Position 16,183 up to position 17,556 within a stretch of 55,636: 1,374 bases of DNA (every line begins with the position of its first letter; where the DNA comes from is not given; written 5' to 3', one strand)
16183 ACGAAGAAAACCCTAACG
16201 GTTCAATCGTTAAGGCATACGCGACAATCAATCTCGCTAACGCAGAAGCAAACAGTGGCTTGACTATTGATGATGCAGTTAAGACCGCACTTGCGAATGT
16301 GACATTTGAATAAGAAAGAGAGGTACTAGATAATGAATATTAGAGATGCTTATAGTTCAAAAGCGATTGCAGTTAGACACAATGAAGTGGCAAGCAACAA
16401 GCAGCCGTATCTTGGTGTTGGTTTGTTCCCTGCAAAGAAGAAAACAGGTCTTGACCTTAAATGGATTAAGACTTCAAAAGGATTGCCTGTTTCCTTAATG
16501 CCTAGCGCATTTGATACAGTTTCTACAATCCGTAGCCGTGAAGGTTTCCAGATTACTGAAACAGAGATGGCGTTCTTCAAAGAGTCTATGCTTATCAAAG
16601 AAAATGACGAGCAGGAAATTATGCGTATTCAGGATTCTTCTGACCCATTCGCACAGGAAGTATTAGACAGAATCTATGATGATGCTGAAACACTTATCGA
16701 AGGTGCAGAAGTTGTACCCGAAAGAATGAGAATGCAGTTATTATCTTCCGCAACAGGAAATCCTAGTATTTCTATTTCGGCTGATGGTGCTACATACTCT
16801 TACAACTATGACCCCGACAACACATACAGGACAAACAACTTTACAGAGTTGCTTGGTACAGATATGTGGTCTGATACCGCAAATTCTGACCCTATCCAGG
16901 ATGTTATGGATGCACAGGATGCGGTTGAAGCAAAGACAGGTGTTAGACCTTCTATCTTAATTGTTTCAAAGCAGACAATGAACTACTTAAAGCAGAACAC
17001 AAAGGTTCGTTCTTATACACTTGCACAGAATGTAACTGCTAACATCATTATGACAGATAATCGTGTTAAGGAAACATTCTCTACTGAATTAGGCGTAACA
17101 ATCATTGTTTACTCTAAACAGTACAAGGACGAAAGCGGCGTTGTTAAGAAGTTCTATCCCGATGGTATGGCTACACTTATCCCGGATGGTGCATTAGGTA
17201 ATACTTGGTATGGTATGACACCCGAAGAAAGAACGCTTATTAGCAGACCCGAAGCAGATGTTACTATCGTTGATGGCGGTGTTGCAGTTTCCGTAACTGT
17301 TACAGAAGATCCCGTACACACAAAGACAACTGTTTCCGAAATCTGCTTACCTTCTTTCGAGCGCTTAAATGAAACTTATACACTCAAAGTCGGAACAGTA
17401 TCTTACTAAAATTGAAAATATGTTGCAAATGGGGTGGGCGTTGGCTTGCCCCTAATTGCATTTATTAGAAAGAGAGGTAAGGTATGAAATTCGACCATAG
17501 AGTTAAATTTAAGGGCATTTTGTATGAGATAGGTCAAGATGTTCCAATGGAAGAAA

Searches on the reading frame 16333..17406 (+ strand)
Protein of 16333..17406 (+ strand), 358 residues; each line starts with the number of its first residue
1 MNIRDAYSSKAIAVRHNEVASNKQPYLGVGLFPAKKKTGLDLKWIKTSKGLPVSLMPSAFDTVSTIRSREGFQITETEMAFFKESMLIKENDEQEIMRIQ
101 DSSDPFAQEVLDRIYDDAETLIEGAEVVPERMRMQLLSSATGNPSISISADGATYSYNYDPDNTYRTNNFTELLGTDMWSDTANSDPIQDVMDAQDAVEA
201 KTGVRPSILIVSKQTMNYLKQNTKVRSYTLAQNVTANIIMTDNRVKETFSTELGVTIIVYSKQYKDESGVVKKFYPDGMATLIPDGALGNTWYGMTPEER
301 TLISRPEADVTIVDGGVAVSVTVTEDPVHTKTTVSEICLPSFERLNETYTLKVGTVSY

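Call 47: search_protein_families(library=phrogs, proteins=[window:16333-17406:+], max_evalue=0.00001)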
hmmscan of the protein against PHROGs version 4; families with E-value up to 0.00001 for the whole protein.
window:16333-17406:+ (358 aa): 4 families
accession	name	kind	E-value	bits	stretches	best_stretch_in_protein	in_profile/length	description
phrog_29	-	head and packaging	5.4e-66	224.5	1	2-355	24-360/439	major head protein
phrog_1005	-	head and packaging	7.1e-15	56.1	1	162-249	132-215/315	major head protein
phrog_26029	-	unknown function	9.1e-10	39.7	1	27-92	26-91/105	-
phrog_1650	-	head and packaging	4.3e-06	27.2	1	168-262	150-238/300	major head protein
